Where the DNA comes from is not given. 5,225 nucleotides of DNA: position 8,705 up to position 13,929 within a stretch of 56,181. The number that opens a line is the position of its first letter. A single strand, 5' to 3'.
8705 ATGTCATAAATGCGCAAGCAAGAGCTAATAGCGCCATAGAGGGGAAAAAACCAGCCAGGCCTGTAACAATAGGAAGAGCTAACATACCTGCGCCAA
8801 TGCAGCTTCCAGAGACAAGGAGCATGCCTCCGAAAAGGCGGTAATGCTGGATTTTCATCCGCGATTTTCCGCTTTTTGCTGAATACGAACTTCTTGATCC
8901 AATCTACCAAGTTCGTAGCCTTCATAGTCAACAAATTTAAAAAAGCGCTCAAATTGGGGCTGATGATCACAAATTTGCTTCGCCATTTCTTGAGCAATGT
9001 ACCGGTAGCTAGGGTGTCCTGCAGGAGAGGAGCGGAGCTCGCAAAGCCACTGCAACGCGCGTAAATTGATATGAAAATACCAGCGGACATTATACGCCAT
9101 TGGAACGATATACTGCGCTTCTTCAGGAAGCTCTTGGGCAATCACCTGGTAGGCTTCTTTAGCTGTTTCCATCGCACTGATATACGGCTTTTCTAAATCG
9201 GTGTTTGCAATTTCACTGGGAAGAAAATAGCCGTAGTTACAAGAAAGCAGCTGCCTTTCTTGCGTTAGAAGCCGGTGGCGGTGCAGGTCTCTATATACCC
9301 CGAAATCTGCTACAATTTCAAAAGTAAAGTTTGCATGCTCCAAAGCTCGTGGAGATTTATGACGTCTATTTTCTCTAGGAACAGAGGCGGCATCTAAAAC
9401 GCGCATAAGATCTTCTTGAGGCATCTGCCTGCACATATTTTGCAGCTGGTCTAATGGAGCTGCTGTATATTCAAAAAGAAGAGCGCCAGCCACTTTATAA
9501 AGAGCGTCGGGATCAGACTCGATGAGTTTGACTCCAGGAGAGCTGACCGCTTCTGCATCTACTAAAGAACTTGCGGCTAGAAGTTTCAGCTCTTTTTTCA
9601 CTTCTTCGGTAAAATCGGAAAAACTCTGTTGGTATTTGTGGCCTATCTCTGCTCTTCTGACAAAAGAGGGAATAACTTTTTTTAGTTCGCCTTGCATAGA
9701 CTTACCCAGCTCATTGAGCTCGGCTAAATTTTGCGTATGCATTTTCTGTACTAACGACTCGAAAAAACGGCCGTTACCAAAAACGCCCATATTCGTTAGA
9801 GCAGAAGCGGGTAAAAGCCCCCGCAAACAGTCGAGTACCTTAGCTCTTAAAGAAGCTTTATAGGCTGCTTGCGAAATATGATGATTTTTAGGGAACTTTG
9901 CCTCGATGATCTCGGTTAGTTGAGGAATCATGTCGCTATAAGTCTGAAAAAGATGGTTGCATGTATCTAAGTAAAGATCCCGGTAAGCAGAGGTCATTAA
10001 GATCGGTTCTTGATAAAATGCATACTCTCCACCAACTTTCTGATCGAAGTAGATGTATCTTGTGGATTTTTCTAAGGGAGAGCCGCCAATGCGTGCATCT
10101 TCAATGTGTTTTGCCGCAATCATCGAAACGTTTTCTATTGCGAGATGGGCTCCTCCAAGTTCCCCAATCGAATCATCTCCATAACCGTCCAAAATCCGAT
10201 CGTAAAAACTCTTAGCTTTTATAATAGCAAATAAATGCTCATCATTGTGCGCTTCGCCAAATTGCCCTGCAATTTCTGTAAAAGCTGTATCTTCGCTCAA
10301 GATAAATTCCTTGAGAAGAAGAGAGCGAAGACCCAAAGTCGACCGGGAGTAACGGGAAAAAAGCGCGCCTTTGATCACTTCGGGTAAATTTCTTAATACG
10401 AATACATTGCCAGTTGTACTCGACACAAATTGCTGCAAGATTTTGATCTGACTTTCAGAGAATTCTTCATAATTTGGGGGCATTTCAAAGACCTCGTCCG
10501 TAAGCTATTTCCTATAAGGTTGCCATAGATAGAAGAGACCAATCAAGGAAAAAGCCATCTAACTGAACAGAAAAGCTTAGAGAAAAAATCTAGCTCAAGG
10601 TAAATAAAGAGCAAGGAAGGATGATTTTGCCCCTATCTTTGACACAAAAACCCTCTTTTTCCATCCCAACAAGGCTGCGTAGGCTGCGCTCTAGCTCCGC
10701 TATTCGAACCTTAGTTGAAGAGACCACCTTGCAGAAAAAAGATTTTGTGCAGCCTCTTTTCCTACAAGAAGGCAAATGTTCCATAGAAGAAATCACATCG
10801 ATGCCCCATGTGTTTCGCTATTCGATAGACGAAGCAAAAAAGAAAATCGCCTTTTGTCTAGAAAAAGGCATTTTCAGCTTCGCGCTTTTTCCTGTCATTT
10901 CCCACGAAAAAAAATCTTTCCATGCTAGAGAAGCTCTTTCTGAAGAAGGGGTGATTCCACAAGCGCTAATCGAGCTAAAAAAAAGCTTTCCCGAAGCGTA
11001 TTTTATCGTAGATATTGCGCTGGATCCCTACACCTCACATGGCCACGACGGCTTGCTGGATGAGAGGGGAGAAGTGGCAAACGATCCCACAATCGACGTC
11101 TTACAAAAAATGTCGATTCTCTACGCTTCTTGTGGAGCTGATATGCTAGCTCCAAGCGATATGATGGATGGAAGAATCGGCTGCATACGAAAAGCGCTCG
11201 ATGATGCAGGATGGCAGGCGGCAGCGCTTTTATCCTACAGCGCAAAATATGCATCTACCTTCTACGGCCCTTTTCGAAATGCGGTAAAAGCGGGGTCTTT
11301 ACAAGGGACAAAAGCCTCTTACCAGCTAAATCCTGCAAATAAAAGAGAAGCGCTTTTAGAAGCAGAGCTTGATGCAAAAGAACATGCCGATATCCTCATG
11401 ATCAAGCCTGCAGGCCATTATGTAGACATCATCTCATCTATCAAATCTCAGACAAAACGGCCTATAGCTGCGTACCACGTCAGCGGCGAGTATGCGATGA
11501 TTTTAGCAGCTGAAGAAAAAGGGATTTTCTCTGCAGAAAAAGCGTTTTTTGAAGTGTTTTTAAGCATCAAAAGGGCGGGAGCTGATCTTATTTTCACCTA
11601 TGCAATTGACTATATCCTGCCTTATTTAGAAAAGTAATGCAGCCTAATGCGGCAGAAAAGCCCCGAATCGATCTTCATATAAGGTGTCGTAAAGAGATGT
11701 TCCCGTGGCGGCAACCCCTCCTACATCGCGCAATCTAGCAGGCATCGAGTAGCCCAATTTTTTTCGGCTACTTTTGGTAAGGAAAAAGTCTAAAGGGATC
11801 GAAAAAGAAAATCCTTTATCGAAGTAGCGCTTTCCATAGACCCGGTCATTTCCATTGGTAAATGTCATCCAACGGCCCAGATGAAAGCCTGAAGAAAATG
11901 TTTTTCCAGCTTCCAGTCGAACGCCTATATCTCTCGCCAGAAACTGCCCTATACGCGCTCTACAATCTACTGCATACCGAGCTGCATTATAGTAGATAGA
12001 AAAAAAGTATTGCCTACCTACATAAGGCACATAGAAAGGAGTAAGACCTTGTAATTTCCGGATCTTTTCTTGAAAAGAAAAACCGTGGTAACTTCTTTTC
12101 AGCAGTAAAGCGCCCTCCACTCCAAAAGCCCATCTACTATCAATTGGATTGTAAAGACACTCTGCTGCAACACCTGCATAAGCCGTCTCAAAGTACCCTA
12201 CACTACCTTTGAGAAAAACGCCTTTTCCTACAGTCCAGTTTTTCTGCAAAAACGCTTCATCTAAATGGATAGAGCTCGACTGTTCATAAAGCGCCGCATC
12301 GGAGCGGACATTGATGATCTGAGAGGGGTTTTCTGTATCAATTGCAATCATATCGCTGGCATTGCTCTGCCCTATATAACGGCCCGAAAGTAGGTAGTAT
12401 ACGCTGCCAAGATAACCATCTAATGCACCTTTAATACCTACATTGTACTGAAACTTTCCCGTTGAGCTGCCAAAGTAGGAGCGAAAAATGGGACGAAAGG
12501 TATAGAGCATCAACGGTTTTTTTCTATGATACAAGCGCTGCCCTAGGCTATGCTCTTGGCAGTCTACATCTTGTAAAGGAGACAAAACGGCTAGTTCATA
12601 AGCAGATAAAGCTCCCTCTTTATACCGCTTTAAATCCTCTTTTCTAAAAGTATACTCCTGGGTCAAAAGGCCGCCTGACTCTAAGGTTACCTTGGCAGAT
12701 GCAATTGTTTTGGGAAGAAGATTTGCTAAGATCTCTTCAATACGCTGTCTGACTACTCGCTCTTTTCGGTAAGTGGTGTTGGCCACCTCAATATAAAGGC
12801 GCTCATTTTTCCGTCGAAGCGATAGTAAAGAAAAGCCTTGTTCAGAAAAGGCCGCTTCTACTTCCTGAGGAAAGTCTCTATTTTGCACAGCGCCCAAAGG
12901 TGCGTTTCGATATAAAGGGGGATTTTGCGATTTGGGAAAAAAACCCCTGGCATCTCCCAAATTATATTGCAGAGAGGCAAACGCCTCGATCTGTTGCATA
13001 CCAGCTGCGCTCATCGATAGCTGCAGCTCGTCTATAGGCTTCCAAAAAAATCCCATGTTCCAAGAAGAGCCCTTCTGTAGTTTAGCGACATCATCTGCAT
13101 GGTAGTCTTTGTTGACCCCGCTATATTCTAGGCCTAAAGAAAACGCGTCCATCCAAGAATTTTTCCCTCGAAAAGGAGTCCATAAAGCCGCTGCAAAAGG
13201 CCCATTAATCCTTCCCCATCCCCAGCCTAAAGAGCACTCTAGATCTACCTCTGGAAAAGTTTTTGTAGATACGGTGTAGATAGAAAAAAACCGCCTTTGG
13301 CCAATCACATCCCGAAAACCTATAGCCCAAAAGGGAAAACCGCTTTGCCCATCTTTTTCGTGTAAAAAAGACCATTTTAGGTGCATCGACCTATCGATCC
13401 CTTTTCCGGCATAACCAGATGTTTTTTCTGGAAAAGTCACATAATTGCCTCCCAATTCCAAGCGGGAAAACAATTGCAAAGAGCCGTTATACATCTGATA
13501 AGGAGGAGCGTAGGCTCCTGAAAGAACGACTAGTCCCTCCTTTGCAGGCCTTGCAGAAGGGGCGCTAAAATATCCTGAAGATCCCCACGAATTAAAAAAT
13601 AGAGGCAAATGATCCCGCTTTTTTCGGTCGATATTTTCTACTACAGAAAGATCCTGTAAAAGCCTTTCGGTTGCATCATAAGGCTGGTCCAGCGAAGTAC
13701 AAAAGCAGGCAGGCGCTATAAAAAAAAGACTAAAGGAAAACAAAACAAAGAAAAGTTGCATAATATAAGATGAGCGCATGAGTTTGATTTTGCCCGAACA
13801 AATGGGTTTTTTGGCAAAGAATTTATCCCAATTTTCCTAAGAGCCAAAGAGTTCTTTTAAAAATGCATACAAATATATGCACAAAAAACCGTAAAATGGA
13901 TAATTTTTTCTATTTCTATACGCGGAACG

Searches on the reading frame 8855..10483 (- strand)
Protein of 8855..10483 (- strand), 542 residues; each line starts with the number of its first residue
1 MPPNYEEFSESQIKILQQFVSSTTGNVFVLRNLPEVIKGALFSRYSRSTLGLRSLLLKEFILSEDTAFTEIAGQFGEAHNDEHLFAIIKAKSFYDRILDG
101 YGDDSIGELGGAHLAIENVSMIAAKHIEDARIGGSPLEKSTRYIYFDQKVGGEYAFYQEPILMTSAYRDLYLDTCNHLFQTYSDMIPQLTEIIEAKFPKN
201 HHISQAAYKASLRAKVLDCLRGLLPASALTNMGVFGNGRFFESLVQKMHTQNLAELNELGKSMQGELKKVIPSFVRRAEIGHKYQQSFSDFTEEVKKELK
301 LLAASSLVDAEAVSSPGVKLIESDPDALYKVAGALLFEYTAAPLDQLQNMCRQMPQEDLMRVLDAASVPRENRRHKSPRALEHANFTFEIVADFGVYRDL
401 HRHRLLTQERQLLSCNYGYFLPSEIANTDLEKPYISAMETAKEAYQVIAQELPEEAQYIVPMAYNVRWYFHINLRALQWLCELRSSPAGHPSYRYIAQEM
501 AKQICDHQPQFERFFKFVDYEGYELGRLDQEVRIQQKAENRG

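Call 16: search_protein_families(library=pfam, proteins=[window:8855-10483:-], max_evalue=0.001)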
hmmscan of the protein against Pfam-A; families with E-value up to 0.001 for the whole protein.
window:8855-10483:- (542 aa): 1 family
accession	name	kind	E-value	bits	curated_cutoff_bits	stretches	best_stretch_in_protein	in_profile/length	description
PF02511.20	Thy1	-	5.2e-45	154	24.8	2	320-509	2-190/191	Thymidylate synthase complementing protein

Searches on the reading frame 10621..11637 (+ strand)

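Call 16: search_protein_families(library=pfam, proteins=[window:10621-11637:+], max_evalue=0.001)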
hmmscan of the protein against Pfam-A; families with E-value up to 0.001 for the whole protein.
window:10621-11637:+ (338 aa): 1 family
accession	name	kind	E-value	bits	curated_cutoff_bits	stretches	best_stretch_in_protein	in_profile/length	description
PF00490.27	ALAD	-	2e-119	398.9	24.6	1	17-329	2-311/317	Delta-aminolevulinic acid dehydratase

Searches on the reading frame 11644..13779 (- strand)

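Call 16: search_protein_families(library=pfam, proteins=[window:11644-13779:-], max_evalue=0.001)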
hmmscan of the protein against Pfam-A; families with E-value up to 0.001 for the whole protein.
window:11644-13779:- (711 aa): 1 family
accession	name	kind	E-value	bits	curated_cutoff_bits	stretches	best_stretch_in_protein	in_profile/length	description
PF06082.17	YjbH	-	1.1e-130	438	24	1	63-700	3-656/658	Exopolysaccharide biosynthesis protein YbjH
